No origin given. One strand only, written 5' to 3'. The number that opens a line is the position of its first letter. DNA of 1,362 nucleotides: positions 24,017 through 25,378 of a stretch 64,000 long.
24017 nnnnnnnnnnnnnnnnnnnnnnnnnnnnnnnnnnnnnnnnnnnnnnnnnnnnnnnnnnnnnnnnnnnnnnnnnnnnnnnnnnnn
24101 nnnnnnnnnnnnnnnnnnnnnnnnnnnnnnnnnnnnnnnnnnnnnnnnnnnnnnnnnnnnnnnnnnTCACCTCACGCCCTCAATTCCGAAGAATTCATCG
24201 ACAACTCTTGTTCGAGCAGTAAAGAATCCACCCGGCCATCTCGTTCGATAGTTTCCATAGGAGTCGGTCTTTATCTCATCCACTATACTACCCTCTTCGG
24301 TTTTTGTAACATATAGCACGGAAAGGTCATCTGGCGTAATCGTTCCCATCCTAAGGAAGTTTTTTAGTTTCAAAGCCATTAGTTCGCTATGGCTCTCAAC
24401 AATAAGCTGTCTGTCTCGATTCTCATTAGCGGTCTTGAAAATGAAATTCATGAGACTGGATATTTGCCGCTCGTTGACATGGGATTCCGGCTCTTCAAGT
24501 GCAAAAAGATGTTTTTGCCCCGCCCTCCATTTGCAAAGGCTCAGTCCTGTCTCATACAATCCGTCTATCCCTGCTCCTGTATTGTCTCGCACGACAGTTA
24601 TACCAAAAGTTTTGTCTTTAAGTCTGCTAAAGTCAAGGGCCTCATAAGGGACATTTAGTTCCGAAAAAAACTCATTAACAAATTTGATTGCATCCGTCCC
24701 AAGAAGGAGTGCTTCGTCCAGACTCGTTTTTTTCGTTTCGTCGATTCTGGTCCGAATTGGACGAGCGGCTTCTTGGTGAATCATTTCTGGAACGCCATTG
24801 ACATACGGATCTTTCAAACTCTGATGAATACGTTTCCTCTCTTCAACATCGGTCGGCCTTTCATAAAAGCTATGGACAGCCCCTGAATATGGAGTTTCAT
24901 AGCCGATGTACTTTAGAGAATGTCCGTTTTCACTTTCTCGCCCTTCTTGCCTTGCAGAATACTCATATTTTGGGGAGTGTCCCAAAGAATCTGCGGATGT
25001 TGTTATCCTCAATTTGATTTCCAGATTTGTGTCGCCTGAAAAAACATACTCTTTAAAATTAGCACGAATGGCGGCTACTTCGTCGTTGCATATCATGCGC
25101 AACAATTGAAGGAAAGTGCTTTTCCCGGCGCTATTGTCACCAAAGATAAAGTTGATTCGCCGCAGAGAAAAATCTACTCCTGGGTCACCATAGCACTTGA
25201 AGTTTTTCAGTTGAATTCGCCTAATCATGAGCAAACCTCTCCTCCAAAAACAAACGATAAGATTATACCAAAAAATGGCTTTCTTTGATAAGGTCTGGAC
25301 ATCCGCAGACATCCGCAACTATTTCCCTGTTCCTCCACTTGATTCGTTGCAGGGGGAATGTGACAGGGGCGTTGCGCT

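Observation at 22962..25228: Two-gene ABC-ATPase (AAA_15/21) + unknown 402-aa partner module with GTGA overlap (PARIS/Septu/OLD-like architecture) at the 5' end of the island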

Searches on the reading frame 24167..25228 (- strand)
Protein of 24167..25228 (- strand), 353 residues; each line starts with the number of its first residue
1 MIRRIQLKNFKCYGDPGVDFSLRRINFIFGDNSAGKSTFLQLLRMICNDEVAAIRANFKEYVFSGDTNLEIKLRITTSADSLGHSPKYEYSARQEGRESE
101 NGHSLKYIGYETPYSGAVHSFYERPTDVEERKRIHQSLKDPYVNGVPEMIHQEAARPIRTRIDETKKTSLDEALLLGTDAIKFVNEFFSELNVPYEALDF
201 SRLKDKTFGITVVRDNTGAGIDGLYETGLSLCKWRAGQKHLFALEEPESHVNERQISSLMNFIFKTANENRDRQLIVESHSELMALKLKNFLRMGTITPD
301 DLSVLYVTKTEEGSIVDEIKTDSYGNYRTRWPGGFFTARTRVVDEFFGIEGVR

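Call 3: search_protein_families(library=pfam, proteins=[window:24167-25228:-], max_evalue=0.1)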
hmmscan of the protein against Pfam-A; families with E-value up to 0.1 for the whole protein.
window:24167-25228:- (353 aa): 9 families
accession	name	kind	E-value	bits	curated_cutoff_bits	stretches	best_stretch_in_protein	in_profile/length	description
PF13175.12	AAA_15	-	9.4e-17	62.1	32.1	2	1-77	1-83/374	AAA ATPase domain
PF13304.12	AAA_21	-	3.4e-13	50.8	27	2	25-78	1-53/304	AAA domain, putative AbiEii toxin, Type IV TA system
PF13476.12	AAA_23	-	7.7e-11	43.4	27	1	4-83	1-69/201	AAA domain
PF02463.25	SMC_N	-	7.3e-07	29.3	40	1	1-57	1-59/220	RecF/RecN/SMC N terminal domain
PF12476.13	DUF3696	-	5.4e-05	23.8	22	1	297-336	1-42/52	Protein of unknown function (DUF3696)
PF13166.12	AAA_13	-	0.0003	20.1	36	1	10-50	2-43/713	AAA domain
PF13555.12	AAA_29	-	0.0011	19.1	27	1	3-40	2-39/61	P-loop containing region of AAA domain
PF13514.12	AAA_27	-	0.0041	17.2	22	1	2-41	3-44/206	AAA domain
PF00005.33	ABC_tran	-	0.063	14.3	25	0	24-61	12-49/137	ABC transporter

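Call 4: search_protein_families(library=padloc, proteins=[window:24167-25228:-], max_evalue=0.1)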
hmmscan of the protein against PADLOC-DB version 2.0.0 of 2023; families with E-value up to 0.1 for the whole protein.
window:24167-25228:- (353 aa): 110 families (the best 25 are shown)
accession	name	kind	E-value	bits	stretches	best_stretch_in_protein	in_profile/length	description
PDLC03878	NsnB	-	1.7e-26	91.8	1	1-345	1-341/345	-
PDLC04707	PDC-M55A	-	2.8e-19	67.4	2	238-337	303-400/421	-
PDLC02979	AriA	-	9.8e-19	66.4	2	1-101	1-108/373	-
PDLC04148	HEC-03B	-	8.3e-17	59.3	2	243-337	343-435/458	-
PDLC00102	GajA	-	2e-15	54.2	2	1-67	2-69/532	AAA ATPase domain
PDLC02980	AriA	-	1.3e-13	49.5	2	234-283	253-301/304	-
PDLC00077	GajA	-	6.2e-13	46.2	2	2-56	3-57/616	AAA ATPase domain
PDLC04180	HEC-01A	-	2.6e-12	44.6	2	2-96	3-104/382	-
PDLC00069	GajA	-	2.7e-12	43.9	2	2-52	3-52/687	AAA ATPase domain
PDLC00090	GajA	-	4.7e-12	43.4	2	2-47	3-49/659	AAA ATPase domain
PDLC00098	GajA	-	1.7e-11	41.5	2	1-66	2-68/534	AAA ATPase domain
PDLC04177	HEC-01A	-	2.1e-11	41.5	1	1-89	4-98/393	-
PDLC04135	mad3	-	8.7e-11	40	1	1-93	1-96/374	mads_3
PDLC02335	AbiLi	-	2.4e-10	38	1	1-281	49-237/326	AbiLi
PDLC00091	GajA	-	2.4e-10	37.9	2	2-52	3-53/627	AAA ATPase domain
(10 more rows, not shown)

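Call 7: search_protein_families(library=ncbifam, proteins=[window:24167-25228:-], max_evalue=0.1)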
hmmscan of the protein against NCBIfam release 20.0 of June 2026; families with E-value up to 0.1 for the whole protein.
window:24167-25228:- (353 aa): 21 families
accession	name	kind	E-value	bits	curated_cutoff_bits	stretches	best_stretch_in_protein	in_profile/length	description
NF047739.1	antiphage_MADS3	equivalog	8.6e-08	31.7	420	1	1-46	1-44/427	methylation-associated defense system AAA family ATPase MAD3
TIGR00611.2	recf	equivalog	1.2e-06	27.9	172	1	2-80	1-77/339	DNA replication/repair protein RecF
NF002244.0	PRK01156.1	equivalog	2e-06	26.2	847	1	2-81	3-79/895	DNA double-strand break repair ATPase Rad50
NF041035.1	Rad50_Halo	equivalog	0.00051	18.5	1000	1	2-75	3-74/883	DNA double-strand break repair ATPase Rad50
NF003034.1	PRK03918.1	equivalog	0.00081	17.5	700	1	2-41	3-41/878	DNA double-strand break repair ATPase Rad50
NF002572.0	PRK02224.1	equivalog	0.00082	17.8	1087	1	2-76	3-75/888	DNA double-strand break repair ATPase Rad50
NF041774.1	tung_ATPbind_TupC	equivalog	0.002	17.2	400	1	23-60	26-63/319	tungstate ABC transporter ATP-binding protein TupC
TIGR02211.1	LolD_lipo_ex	equivalog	0.0039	16.7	307.75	0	243-294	164-214/221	lipoprotein-releasing ABC transporter ATP-binding protein LolD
NF041034.1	Rad50_Sulf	equivalog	0.0055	14.6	1000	1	2-41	3-41/872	DNA double-strand break repair ATPase Rad50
NF038234.1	retron_eff_Eco8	equivalog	0.0073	15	250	1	2-44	3-44/679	retron Eco8 family effector endonuclease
NF041760.1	PtuA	equivalog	0.008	15.1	500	1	2-41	52-90/524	retron Ec78 anti-phage system effector ATPase PtuA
NF053563.1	Rkd4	equivalog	0.016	13.3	860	1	2-41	3-41/747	arcadin-4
NF000355.4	ribo_prot_ABC_F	equivalog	0.021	13.7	380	1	28-81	33-68/499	ribosomal protection-like ABC-F family protein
TIGR01613.1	primase_Cterm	subfamily_domain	0.021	13.7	108.7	1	22-59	75-112/304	phage/plasmid primase, P4 family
NF008442.0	PRK11288.1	equivalog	0.024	12.9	689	0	24-64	34-74/504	L-arabinose ABC transporter ATP-binding protein AraG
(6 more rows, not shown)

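Call 13: find_homologous_proteins(query=window:24167-25228:-, max_evalue=0.00001)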
Query window:24167-25228:- (353 aa): 88 proteins with E <= 0.00001 among 1819 candidates.
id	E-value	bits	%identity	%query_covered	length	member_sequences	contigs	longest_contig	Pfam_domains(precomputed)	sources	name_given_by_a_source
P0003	1.1e-235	799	100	100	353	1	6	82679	PF13175.13,PF13476.13,PF02463.26,PF13304.13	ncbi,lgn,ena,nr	ncbi:MAG: AAA family ATPase [Kiritimatiellae bacterium]|nr:AAA family ATPase [Kiritimatiellia bacter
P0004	2.2e-178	611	77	100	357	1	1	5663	PF12476.14,PF13175.13,PF13476.13,PF02463.26,PF13304.13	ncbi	-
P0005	2.8e-176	604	76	100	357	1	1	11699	PF13175.13,PF13476.13,PF02463.26,PF13304.13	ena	-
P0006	8.7e-169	579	74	99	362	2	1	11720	PF13175.13,PF13476.13,PF02463.26,PF13304.13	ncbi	-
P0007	6.6e-166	570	74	99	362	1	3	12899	PF13175.13,PF13476.13,PF02463.26,PF13304.13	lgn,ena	-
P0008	8.4e-110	385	53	97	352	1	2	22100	PF13175.13,PF13476.13,PF02463.26,PF13166.13,PF13304.13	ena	-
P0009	8.7e-101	356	51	99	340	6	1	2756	PF13175.13,PF13476.13,PF02463.26,PF13166.13,PF13304.13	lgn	-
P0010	1.3e-100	355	51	98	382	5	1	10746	PF13175.13,PF13476.13,PF02463.26,PF13304.13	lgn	-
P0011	1.1e-98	349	50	98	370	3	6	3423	PF13175.13,PF13476.13,PF02463.26,PF13304.13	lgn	-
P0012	2.2e-98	348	48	98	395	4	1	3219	PF13175.13,PF13476.13,PF02463.26,PF13304.13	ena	-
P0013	2.0e-97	345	49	98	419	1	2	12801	PF13175.13,PF13476.13,PF02463.26,PF13304.13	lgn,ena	-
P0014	3.2e-97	344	50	98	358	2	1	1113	PF13175.13,PF13476.13,PF02463.26,PF13304.13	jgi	jgi:energy-coupling factor transporter ATP-binding protein EcfA2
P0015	1.6e-96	342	48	98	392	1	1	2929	PF13175.13,PF13476.13,PF02463.26,PF13304.13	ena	-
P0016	2.1e-96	341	48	98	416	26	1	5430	PF13175.13,PF13476.13,PF02463.26,PF13304.13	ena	-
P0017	3.5e-96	341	48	98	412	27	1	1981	PF13175.13,PF13476.13,PF02463.26,PF13304.13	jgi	jgi:hypothetical protein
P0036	1.9e-78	282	44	97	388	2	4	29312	PF12476.14,PF13175.13,PF13476.13,PF02463.26,PF13304.13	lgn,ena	-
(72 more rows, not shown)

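Call 14: find_encoding_contigs(protein=P0005, flank=10000, max_places=3)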
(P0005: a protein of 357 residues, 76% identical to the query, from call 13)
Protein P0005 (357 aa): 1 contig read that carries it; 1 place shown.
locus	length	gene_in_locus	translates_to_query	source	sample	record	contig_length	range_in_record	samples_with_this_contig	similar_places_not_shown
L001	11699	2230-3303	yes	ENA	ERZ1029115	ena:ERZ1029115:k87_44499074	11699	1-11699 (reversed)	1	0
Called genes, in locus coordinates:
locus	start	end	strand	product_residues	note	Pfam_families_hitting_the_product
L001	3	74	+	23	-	?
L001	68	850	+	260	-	-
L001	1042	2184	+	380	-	PF09623:Cas_NE0113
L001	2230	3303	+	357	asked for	PF02463:SMC_N (faint), PF13175:AAA_15, PF13476:AAA_23, PF13304:AAA_21 (faint)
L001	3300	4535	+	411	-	-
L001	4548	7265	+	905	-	PF13432:TPR_16 (weak), PF14559:TPR_19 (faint), PF22860:DUF7017, PF22707:S1CSD-TOTE-2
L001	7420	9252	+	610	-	PF00078:RVT_1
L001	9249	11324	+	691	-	PF05970:PIF1 (weak), PF13245:AAA_19, PF13604:AAA_30, PF13538:UvrD_C_2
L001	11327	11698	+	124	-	?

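Call 15: find_encoding_contigs(protein=P0007, flank=10000, max_places=3)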
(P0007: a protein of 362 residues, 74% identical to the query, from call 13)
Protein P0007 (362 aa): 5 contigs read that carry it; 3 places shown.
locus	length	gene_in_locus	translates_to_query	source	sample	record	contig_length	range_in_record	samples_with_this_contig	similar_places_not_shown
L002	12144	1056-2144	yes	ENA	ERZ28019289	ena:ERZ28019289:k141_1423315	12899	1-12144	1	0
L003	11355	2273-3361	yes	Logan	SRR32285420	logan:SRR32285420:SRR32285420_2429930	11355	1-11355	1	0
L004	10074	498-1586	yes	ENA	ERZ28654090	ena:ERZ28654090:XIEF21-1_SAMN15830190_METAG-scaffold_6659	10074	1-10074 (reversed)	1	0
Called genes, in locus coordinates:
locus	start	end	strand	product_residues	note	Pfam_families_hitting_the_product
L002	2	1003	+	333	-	?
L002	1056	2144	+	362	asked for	PF02463:SMC_N (weak), PF13175:AAA_15, PF13476:AAA_23, PF13304:AAA_21 (faint)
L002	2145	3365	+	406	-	-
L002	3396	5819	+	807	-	PF22860:DUF7017, PF22707:S1CSD-TOTE-2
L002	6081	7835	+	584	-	PF00078:RVT_1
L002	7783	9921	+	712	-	PF05970:PIF1, PF13245:AAA_19, PF13604:AAA_30, PF13538:UvrD_C_2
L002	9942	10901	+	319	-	PF08902:DUF1848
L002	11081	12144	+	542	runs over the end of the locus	-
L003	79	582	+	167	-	PF13151:DUF3990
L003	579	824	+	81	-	-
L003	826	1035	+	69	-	PF12668:DUF3791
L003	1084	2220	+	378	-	PF09623:Cas_NE0113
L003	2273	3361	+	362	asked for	PF02463:SMC_N (weak), PF13175:AAA_15, PF13476:AAA_23, PF13304:AAA_21 (faint)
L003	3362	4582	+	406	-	-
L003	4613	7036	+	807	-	PF22860:DUF7017, PF22707:S1CSD-TOTE-2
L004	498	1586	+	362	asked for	PF02463:SMC_N (weak), PF13175:AAA_15, PF13476:AAA_23, PF13304:AAA_21 (faint)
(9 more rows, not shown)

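Call 16: find_encoding_contigs(protein=P0008, flank=10000, max_places=3)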
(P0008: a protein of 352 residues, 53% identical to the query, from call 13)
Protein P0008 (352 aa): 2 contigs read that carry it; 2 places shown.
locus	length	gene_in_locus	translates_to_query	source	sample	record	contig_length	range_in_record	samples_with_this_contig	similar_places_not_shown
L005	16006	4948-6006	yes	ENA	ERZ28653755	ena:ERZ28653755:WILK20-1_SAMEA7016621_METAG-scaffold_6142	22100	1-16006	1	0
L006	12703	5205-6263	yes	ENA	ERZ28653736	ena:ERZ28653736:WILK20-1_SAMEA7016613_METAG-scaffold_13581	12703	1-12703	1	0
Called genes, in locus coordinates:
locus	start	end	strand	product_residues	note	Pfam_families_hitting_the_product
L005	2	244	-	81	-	?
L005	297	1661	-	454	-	-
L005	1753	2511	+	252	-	-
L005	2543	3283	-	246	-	-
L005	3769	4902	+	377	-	PF09623:Cas_NE0113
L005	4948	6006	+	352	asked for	PF02463:SMC_N (weak), PF13166:AAA_13 (weak), PF13175:AAA_15, PF13476:AAA_23, PF13304:AAA_21 (faint)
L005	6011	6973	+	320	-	-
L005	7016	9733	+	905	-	PF13432:TPR_16 (faint), PF14559:TPR_19 (faint), PF22860:DUF7017, PF22707:S1CSD-TOTE-2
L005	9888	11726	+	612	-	PF00078:RVT_1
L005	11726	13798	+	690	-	PF05970:PIF1 (weak), PF13245:AAA_19, PF13604:AAA_30, PF13538:UvrD_C_2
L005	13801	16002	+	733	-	PF08238:Sel1, PF23310:TPR_27 (faint), PF08238:Sel1, PF14487:DarT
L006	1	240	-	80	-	?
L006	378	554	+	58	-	-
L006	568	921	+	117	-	-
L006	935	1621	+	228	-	-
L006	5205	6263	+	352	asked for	PF02463:SMC_N (weak), PF13166:AAA_13 (weak), PF13175:AAA_15, PF13476:AAA_23, PF13304:AAA_21 (faint)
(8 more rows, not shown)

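Call 40: find_related_loci(query=A5, collection=genome_contigs, flank=10000)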
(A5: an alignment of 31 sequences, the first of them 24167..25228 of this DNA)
Query A5 (353 aa) in genome_contigs; peptide patterns used: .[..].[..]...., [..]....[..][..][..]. (x = any residue, [..] = any of these).
56 stretches matched a pattern; 12 encode a relative of the query (tblastn E <= 1e-3); 12 distinct loci.
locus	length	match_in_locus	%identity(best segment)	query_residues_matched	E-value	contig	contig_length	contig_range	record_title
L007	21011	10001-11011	46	1-345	4e-92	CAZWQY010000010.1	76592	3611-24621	MAG TPA_asm: uncultured Lentisphaeraceae bacterium isolate binchicken_co370_218 genome assembly, contig: NODE_476_length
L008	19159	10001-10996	35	1-353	7e-60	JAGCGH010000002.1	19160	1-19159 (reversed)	Bacterium isolate RGIG9765 Yak_Omasum-5__c9960, whole genome shotgun sequence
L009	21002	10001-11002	34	1-347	5e-57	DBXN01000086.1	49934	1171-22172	MAG TPA_asm: Verrucomicrobia bacterium UBA1211 UBA1211_contig_80151, whole genome shotgun sequence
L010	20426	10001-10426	29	209-353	6e-15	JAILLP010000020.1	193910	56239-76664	MAG: Paludibacteraceae bacterium isolate RUI231 k141_13574672_flag=0_multi=90.9907_len=193910, whole genome shotgun sequ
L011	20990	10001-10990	23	1-336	3e-14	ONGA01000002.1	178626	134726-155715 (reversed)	uncultured Bacteroidales bacterium isolate RUG279 genome assembly, contig: scaffold_35, whole genome shotgun sequence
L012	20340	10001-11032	22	1-353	5e-13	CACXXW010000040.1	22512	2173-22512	MAG: uncultured Bacteroidia bacterium isolate RUG11691 genome assembly, contig: RUG11691_asm_40, whole genome shotgun se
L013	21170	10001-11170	27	2-338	3e-9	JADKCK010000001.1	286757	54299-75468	MAG: Sphingobacteriales bacterium isolate OdNE_18-Q3-R46-58_MAXAC.028 tig00003150-10-2845060, whole genome shotgun seque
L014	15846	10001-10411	22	207-336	3e-7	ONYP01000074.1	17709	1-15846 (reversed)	uncultured Prevotellaceae bacterium isolate RUG755 genome assembly, contig: scaffold_3606, whole genome shotgun sequence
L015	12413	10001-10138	41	2-45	5e-5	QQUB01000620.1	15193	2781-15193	MAG: Bacteroidetes bacterium isolate BCD1 696, whole genome shotgun sequence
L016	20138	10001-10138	41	2-45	1e-4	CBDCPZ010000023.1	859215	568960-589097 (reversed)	MAG: Saprospiraceae bacterium isolate eb120f03-7265-40b6-ab1b-fd685c672cd3 genome assembly, contig: contig_23, whole gen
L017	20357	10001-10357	27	2-117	1e-4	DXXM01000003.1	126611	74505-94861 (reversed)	MAG TPA_asm: Bacteroidales bacterium isolate HRGM_Genome_3734 HRGM_Genome_3734_3, whole genome shotgun sequence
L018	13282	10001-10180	28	235-298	1e-4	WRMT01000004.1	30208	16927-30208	MAG: Methanobrevibacter sp. isolate Th196P3bin91 Ga0099364_10002368, whole genome shotgun sequence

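Call 72: search_protein_families(library=pfam, proteins=[L009:7494-8030:+, L009:8027-8665:+, L009:8556-9626:+, L009:16584-18476:+, L009:12190-14739:+, L008:8996-9886:-, L008:17172-17834:+, L007:16657-20841:-, L007:8364-9530:-, L007:12007-14484:+], max_evalue=0.01)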
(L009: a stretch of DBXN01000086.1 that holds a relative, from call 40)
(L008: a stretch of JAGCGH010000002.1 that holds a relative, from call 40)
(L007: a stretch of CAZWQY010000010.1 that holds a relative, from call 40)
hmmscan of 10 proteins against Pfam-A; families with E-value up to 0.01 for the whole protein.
L009:7494-8030:+ (178 aa): 2 families
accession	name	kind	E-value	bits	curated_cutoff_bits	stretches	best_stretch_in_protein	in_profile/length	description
PF13419.12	HAD_2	-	3.1e-07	31.1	23.8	1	7-170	1-174/178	Haloacid dehalogenase-like hydrolase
PF12710.13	HAD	-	0.00068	20.5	27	1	8-131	2-131/189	haloacid dehalogenase-like hydrolase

L009:8027-8665:+ (212 aa): 0 families

L009:8556-9626:+ (356 aa): 1 family
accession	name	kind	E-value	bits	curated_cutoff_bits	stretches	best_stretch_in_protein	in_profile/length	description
PF02481.21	DNA_processg_A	-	1.4e-32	113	29.6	1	119-304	9-183/212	DNA recombination-mediator protein A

L009:16584-18476:+ (630 aa): 1 family
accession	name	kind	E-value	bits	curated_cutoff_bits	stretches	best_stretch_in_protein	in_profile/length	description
PF22860.2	DUF7017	-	6.9e-14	52.5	27.5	1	288-361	1-78/141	Domain of unknown function (DUF7017)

L009:12190-14739:+ (849 aa): 2 families
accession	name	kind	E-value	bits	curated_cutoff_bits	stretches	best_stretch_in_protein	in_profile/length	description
PF22860.2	DUF7017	-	7e-06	26.5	27.5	1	498-557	5-65/141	Domain of unknown function (DUF7017)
PF13174.12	TPR_6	-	0.0098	16.9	26.3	0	496-521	2-27/33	Tetratricopeptide repeat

L008:8996-9886:- (296 aa): 2 families
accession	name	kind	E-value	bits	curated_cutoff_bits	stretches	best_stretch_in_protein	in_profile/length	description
PF03466.25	LysR_substrate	-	1.2e-16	61.2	28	1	94-293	3-203/209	LysR substrate binding domain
PF00126.33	HTH_1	-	3.9e-10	40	26.6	1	14-72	2-60/60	Bacterial regulatory helix-turn-helix protein, lysR family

L008:17172-17834:+ (220 aa): 1 family
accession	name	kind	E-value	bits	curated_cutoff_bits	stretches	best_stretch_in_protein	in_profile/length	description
PF02563.21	Poly_export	-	1.7e-09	38.1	28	1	140-193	24-72/77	Polysaccharide biosynthesis/export protein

L007:16657-20841:- (1394 aa): 0 families

L007:8364-9530:- (388 aa): 4 families
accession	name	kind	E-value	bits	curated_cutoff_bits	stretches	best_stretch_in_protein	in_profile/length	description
PF00817.25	IMS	-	3.3e-50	170.3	23.2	1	7-154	1-147/148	impB/mucB/samB family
PF11799.13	IMS_C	-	8e-19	68.5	20.7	1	239-347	2-102/109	impB/mucB/samB family C-terminal domain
PF11798.14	IMS_HHH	-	2.7e-07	30.9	24.4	1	169-200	1-32/32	IMS family HHH motif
PF21999.2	IMS_HHH_1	-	0.00064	20.6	27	1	184-214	3-33/53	DNA polymerase-iota, thumb domain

L007:12007-14484:+ (825 aa): 8 families
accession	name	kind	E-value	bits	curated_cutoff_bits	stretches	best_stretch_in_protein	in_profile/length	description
PF22860.2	DUF7017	-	3.1e-33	115.2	27.5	1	462-595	1-140/141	Domain of unknown function (DUF7017)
PF22707.2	S1CSD-TOTE-2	-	1e-15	57.9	27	1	762-820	1-59/60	S1/CSD-like domain 2 of the TOTE conflict systems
PF13432.12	TPR_16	-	8.3e-09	36.2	32.7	1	230-291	3-64/65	Tetratricopeptide repeat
PF14559.12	TPR_19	-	8.2e-08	32.9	25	1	235-295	2-62/68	Tetratricopeptide repeat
PF13431.12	TPR_17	-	2.4e-06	27.8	24.4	0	249-278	4-33/34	Tetratricopeptide repeat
PF13181.12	TPR_8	-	0.0006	20.2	25.7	1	260-290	3-33/34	Tetratricopeptide repeat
PF07719.23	TPR_2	-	0.0017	18.8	27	1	260-288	3-31/34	Tetratricopeptide repeat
PF13428.12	TPR_14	-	0.0085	17.1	23.5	0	231-267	8-44/44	Tetratricopeptide repeat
